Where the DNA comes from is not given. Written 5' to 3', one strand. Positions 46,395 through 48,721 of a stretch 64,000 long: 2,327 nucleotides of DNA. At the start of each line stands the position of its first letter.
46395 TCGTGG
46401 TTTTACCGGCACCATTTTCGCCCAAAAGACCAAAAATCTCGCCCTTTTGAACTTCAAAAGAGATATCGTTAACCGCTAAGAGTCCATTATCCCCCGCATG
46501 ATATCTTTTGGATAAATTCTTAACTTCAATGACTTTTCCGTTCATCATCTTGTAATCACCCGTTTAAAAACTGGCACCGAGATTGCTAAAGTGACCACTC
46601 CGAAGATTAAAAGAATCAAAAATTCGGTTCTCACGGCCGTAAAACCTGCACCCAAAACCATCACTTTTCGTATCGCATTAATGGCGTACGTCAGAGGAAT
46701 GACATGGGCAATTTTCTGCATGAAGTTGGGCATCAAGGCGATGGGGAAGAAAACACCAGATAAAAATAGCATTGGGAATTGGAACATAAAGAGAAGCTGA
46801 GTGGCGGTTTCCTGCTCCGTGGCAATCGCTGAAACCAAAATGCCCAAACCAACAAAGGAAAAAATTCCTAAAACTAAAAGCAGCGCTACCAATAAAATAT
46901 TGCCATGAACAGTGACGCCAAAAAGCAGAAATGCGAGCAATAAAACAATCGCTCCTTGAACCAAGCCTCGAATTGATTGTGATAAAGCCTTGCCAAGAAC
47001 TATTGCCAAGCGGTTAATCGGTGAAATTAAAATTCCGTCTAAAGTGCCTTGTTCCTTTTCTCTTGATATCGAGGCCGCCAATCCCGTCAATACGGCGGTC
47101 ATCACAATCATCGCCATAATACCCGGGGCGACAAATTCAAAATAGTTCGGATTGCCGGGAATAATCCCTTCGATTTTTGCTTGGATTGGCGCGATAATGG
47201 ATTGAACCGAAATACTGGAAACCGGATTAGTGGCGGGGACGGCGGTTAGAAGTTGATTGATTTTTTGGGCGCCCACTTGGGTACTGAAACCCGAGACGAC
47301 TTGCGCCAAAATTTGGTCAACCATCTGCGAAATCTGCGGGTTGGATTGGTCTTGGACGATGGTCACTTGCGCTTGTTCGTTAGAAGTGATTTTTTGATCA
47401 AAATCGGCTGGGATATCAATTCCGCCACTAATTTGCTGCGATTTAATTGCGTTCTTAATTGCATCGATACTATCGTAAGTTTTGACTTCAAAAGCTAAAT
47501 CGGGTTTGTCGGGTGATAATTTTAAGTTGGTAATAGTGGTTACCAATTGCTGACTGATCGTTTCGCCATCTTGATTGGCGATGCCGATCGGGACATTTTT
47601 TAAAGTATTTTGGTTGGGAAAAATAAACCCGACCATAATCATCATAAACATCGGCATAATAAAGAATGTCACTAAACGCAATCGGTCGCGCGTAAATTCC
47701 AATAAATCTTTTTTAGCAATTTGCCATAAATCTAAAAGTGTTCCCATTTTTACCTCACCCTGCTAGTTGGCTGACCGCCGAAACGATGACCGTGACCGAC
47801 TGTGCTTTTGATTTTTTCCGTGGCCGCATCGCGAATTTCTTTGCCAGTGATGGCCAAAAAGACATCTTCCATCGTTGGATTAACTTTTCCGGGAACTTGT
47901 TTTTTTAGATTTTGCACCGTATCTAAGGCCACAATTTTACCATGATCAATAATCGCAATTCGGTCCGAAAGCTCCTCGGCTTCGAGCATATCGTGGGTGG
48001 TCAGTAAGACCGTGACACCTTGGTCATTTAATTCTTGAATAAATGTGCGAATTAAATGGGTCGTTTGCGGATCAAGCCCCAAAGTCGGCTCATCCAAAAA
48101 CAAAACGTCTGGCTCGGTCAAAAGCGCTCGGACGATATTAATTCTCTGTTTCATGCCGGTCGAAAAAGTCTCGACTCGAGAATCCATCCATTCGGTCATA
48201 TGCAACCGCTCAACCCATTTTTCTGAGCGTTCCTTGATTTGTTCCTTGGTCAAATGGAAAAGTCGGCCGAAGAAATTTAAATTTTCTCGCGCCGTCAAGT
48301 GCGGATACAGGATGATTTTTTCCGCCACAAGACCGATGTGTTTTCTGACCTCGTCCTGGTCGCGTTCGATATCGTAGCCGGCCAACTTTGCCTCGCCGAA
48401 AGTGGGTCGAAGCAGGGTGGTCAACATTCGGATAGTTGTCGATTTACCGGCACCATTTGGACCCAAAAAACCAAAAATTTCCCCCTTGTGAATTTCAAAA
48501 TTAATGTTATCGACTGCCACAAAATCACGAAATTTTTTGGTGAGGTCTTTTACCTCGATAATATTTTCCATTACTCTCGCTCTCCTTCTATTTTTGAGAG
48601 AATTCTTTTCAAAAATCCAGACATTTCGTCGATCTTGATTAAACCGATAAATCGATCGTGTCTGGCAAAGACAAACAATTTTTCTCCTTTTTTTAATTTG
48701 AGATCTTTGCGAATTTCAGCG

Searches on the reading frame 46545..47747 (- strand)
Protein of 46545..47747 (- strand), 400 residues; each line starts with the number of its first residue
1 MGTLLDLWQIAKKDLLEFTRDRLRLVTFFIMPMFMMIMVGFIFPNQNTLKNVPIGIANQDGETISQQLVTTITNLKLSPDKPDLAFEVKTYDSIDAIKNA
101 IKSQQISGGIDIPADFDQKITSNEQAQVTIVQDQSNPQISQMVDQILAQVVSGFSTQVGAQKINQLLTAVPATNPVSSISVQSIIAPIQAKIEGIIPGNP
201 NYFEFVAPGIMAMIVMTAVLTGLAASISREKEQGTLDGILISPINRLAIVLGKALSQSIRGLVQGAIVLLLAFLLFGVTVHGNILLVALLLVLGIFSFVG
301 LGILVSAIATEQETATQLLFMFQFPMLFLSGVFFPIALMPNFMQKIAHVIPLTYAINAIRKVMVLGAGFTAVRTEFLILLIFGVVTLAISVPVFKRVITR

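Call 4: search_protein_families(library=pfam, proteins=[window:46545-47747:-], max_evalue=0.01)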
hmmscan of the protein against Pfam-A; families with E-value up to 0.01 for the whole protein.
window:46545-47747:- (400 aa): 5 families
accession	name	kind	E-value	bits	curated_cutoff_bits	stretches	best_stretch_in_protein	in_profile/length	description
PF12698.13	ABC2_membrane_3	-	1.9e-55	188.8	31.6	1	25-390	4-345/347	ABC-2 family transporter protein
PF01061.29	ABC2_membrane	-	3.6e-35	121.8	26.9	1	198-363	51-210/211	ABC-2 type transporter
PF12679.13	ABC2_membrane_2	-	1.3e-19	71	27.2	1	8-396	1-280/283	ABC-2 family transporter protein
PF03379.19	CcmB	-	3.5e-05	23.8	24.9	1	200-327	41-167/215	CcmB protein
PF12730.13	ABC2_membrane_4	-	5.4e-05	23.7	27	1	202-308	46-158/179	ABC-2 family transporter protein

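Call 5: search_protein_families(library=ncbifam, proteins=[window:46545-47747:-], max_evalue=0.01)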
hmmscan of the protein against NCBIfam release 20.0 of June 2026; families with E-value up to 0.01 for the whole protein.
window:46545-47747:- (400 aa): 14 families
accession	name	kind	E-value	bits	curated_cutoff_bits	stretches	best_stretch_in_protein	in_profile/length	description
TIGR01247.1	drrB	subfamily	1.4e-32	113.3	223.05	1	194-390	38-232/236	daunorubicin resistance ABC transporter membrane protein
NF033858.1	ABC2_perm_RbbA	equivalog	5e-32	110.7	1050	1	7-395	542-905/909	ribosome-associated ATPase/putative transporter RbbA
NF038293.1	permease_SagH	equivalog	2.1e-23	82.7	450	1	8-396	2-369/370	SagH family ABC transporter permease subunit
NF011648.0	PRK15066.1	subfamily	8.2e-23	81.2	225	1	200-396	57-251/257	ABC transporter permease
TIGR01291.1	nodJ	subfamily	1.2e-19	70.9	206.65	1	201-397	55-250/253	ABC-2 type transporter, NodJ family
NF041647.1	ABC_perm_CPBP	equivalog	3.9e-17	62.3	435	1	7-396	5-394/636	ABC transporter permease subunit/CPBP intramembrane protease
TIGR00025.1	Mtu_efflux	paralog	8.3e-16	58.3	146.9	1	200-390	35-230/238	ABC transporter efflux protein, DrrB family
TIGR01248.1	drrC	subfamily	9e-12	45.4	165.65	1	221-362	6-148/152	daunorubicin resistance protein C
TIGR03861.1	phenyl_ABC_PedC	subfamily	1.4e-11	44.5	241.35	1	201-382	57-240/253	alcohol ABC transporter, permease protein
TIGR03062.1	pip_yhgE_Cterm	subfamily_domain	1e-10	41.6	102.2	1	246-395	59-204/208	YhgE/Pip family protein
NF050053.1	CapPschTportKpsM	equivalog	2.3e-07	31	300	1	143-366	2-220/257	capsule polysaccharide transporter KpsM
TIGR03061.1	pip_yhgE_Nterm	subfamily_domain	0.00016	21.4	96.15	1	22-166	13-163/164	YhgE/Pip family protein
TIGR00956.1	3a01205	subfamily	0.0019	15.8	1959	1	280-376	1212-1308/1394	pleiotropic drug resistance family protein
TIGR00955.1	3a01204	subfamily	0.0032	16.1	736.35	1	251-358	438-546/617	pigment precursor permease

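Call 35: search_protein_families(library=padloc, proteins=[window:46545-47747:-], max_evalue=0.001)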
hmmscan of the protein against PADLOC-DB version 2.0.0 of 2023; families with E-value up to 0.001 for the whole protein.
window:46545-47747:- (400 aa): 0 families

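Call 55: search_solved_structures(query=window:46545-47747:-, max_evalue=0.01)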
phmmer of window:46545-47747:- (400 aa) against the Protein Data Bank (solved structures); distinct sequences matched with E-value up to 0.01: 3.
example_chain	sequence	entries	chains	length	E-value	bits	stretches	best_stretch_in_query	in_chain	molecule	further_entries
9ju6_A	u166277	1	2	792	3e-19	72.8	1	197-394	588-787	ABC transporter G family member 23-like Protein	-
8z01_A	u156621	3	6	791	3.3e-19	72.7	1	197-394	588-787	ABC transporter G family member 23-like Protein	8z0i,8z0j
8yzp_A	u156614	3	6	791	3.3e-19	72.7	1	197-394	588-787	ABC transporter G family member 23-like Protein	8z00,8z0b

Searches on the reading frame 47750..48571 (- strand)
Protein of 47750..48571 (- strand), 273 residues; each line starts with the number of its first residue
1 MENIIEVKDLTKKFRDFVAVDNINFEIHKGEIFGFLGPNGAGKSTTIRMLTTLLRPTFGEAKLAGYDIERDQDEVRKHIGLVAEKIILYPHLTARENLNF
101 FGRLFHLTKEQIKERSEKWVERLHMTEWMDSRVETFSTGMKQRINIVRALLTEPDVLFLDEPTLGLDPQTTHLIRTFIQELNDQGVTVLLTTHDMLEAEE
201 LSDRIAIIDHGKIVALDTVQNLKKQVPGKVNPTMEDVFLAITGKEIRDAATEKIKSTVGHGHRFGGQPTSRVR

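Call 4: search_protein_families(library=pfam, proteins=[window:47750-48571:-], max_evalue=0.01)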
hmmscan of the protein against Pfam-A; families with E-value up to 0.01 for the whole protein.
window:47750-48571:- (273 aa): 6 families
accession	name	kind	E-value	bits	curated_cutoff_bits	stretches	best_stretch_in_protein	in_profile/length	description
PF00005.33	ABC_tran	-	4.3e-36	125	25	1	21-163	2-136/137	ABC transporter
PF13304.12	AAA_21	-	2.1e-15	58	27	1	135-196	237-301/304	AAA domain, putative AbiEii toxin, Type IV TA system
PF13175.12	AAA_15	-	0.00035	20.7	32.1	0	32-71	25-68/374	AAA ATPase domain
PF13476.12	AAA_23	-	0.00053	21.1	27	1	13-54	6-43/201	AAA domain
PF13555.12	AAA_29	-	0.0022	18.2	27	1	24-57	16-49/61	P-loop containing region of AAA domain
PF13401.12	AAA_22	-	0.0036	18.1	27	0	36-125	11-65/130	AAA domain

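Call 5: search_protein_families(library=ncbifam, proteins=[window:47750-48571:-], max_evalue=0.01)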
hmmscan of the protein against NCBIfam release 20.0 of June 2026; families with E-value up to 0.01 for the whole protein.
window:47750-48571:- (273 aa): 192 families (the best 25 are shown)
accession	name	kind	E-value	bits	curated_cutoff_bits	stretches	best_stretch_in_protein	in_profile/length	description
TIGR01188.1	drrA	subfamily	3e-92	309.1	312.45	1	12-229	1-218/302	daunorubicin resistance ABC transporter, ATP-binding protein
NF033858.1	ABC2_perm_RbbA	equivalog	2.1e-68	231.1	1050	1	3-251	265-510/909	ribosome-associated ATPase/putative transporter RbbA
NF010060.0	PRK13537.1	equivalog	7.1e-60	202.5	521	1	3-222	14-233/314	nodulation factor ABC transporter ATP-binding protein NodI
TIGR03522.1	GldA_ABC_ATP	equivalog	1.3e-58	198.9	402.6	1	5-225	3-222/301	gliding motility-associated ABC transporter ATP-binding subunit GldA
NF010059.0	PRK13536.1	equivalog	4.4e-54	183.5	549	1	4-221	43-260/342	nodulation factor ABC transporter ATP-binding protein NodI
TIGR03864.1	PQQ_ABC_ATP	hypoth_equivalog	1.3e-51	175.3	302.25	1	5-240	2-234/236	ABC transporter, ATP-binding subunit, PQQ-dependent alcohol dehydrogenase system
TIGR03740.1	galliderm_ABC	subfamily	1.8e-51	175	309.75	1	6-218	2-207/223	lantibiotic protection ABC transporter ATP-binding subunit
TIGR01288.1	nodI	equivalog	1.8e-50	171.7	424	1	5-215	5-215/303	nodulation factor ABC transporter ATP-binding protein NodI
TIGR01186.1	proV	subfamily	1.9e-47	162.1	326.6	1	18-223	7-218/363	betaine/proline/choline family ABC transporter ATP-binding protein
TIGR00968.1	3a0106s01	subfamily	3e-47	161.1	342.75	1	5-224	1-220/237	sulfate ABC transporter ATP-binding protein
NF047930.1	ABC_ATP_B6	equivalog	3e-45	154.8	670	1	4-248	2-249/510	putative B6 ABC transporter ATP-binding protein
NF043075.1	MMSYN1_0197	equivalog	2.5e-43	148.3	550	1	3-222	1-220/341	spermidine/putrescine ABC transporter ATP-binding protein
TIGR04406.1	LPS_export_lptB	equivalog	9.8e-43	146.1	240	1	5-222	2-222/239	LPS export ABC transporter ATP-binding protein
TIGR03265.1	PhnT2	equivalog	1e-41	143.4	457.7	1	2-223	2-223/353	putative 2-aminoethylphosphonate ABC transporter ATP-binding protein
NF040933.2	ABC_arch_GlcV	equivalog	1.8e-41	142.2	450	1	5-223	3-230/357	glucose ABC transporter ATP-binding protein GlcV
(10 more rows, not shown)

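Call 35: search_protein_families(library=padloc, proteins=[window:47750-48571:-], max_evalue=0.001)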
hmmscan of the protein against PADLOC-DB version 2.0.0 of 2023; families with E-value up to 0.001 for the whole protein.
window:47750-48571:- (273 aa): 26 families (the best 25 are shown)
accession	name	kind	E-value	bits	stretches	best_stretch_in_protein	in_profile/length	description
PDLC04135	mad3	-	1e-29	102.2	2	109-224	235-358/374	mads_3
PDLC02980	AriA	-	7.2e-15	53.7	1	135-195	237-300/304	-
PDLC04140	mad8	-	7.4e-15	53.3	1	20-237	17-256/314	mads_8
PDLC04213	HEC-02A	-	3.9e-09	34.5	1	149-250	227-322/337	-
PDLC03878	NsnB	-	2e-08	32.4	1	130-193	211-276/345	-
PDLC04175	HEC-01A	-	2.4e-08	31.4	1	132-193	245-307/363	-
PDLC02358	Old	-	3.1e-08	30.9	1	154-225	285-360/578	Old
PDLC02335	AbiLi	-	4.3e-07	27.3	1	33-195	79-238/326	AbiLi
PDLC02914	ATPase-Toprim_I-B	-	4.4e-07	27.5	1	132-195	181-245/443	-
PDLC04032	PD-T4-4_A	-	7.8e-07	26.4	1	147-206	340-399/474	-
PDLC04033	PD-T4-4_A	-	9e-07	26.4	1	148-206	320-378/460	-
PDLC04214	HEC-02A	-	2.5e-06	25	1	144-196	223-280/338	-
PDLC04146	HEC-02B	-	8.7e-06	23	1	150-201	235-286/344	-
PDLC04164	AriA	-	1.5e-05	22.7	1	102-194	139-232/253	-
PDLC04176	HEC-01A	-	2.6e-05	21.7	0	142-194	262-317/371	-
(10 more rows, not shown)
